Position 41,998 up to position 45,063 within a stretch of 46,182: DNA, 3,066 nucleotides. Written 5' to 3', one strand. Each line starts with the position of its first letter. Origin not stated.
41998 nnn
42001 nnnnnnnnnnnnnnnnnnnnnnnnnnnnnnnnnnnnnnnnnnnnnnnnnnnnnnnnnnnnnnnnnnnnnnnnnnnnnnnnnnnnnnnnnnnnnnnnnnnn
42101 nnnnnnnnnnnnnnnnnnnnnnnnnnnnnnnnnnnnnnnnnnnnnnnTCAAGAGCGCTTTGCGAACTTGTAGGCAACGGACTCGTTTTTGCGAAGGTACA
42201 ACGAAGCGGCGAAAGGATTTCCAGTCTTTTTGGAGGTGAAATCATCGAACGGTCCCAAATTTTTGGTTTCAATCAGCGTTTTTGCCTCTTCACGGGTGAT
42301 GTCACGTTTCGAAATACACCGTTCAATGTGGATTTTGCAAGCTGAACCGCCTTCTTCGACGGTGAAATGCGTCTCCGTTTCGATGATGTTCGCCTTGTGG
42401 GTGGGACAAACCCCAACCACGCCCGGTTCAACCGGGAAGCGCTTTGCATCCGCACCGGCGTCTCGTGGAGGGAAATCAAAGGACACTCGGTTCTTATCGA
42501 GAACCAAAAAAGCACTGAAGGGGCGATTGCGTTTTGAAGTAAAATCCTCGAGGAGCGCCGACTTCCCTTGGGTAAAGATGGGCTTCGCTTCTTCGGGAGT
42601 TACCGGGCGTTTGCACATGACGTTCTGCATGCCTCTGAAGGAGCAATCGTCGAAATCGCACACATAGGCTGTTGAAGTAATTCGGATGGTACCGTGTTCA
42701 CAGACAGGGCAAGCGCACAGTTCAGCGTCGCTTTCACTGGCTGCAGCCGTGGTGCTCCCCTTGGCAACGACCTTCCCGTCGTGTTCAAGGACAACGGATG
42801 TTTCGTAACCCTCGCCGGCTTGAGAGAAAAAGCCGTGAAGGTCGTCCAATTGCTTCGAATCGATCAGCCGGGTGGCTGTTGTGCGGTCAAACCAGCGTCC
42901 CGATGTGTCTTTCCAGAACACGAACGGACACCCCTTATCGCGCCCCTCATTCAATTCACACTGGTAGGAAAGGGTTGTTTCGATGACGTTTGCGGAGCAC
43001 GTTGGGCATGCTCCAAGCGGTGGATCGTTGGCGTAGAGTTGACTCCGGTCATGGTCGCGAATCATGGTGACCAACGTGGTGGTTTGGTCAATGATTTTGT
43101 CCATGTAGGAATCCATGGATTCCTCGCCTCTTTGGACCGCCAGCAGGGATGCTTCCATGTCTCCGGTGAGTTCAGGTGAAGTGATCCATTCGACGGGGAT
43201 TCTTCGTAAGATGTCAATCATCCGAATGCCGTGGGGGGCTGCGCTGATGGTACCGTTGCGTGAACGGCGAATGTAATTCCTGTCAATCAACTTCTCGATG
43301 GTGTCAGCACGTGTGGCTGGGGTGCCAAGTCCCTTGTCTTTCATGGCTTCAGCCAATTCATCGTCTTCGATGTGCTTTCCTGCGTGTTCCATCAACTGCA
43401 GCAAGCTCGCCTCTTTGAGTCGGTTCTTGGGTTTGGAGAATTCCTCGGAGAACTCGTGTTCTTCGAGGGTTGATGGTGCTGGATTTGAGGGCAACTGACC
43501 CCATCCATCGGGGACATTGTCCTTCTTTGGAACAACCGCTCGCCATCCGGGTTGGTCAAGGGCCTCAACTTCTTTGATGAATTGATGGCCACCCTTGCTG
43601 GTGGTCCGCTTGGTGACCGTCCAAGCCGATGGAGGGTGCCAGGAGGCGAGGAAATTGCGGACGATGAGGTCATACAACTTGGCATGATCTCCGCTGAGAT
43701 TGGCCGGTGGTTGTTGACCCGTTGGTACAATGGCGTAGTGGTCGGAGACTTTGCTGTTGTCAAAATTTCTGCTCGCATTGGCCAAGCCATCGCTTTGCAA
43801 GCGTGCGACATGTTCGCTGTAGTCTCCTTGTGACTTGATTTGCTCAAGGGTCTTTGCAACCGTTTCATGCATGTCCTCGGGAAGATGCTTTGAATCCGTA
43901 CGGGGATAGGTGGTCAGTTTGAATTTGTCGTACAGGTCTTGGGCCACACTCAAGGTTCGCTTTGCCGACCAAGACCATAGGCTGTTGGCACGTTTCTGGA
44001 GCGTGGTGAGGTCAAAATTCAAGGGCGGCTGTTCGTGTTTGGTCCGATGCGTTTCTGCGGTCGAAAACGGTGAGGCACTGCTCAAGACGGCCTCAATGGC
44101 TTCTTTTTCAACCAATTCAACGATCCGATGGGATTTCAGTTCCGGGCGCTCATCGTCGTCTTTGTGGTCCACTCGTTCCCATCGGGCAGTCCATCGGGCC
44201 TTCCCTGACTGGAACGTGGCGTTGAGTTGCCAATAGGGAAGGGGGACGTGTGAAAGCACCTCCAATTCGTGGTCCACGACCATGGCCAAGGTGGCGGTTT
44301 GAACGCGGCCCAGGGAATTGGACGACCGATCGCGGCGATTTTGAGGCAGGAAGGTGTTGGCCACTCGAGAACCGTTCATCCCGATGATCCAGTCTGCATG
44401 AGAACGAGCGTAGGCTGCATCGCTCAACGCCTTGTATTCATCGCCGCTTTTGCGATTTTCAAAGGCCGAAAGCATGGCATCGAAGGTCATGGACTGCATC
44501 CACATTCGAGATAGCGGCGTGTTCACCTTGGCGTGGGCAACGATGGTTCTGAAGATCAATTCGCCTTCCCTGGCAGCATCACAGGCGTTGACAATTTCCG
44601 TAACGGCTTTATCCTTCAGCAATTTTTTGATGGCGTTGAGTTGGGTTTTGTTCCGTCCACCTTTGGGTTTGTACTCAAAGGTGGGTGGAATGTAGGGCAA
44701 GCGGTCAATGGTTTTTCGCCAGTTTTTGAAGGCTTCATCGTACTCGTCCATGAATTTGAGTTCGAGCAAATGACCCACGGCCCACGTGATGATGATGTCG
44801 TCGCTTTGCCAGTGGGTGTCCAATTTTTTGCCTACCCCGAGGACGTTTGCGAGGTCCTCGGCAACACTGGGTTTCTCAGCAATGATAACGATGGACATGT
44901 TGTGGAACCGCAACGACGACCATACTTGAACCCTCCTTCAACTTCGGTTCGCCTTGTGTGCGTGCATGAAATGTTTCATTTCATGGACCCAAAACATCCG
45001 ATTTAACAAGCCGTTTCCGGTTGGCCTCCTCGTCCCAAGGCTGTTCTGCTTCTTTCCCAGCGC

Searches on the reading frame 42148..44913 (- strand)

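Call 16: search_protein_families(library=pfam, proteins=[window:42148-44913:-], max_evalue=0.001)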
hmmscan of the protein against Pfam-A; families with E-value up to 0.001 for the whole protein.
window:42148-44913:- (921 aa): 3 families
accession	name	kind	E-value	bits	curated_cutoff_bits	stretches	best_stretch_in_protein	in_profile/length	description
PF01131.25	Topoisom_bac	-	2.6e-98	330.2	35.1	1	159-604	2-410/411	DNA topoisomerase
PF13342.12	Toprim_Crpt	-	1.3e-35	121.6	32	3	757-815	2-60/60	C-terminal repeat of topoisomerase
PF01751.28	Toprim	-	2.8e-09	37.5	23.1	1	9-129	2-81/96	Toprim domain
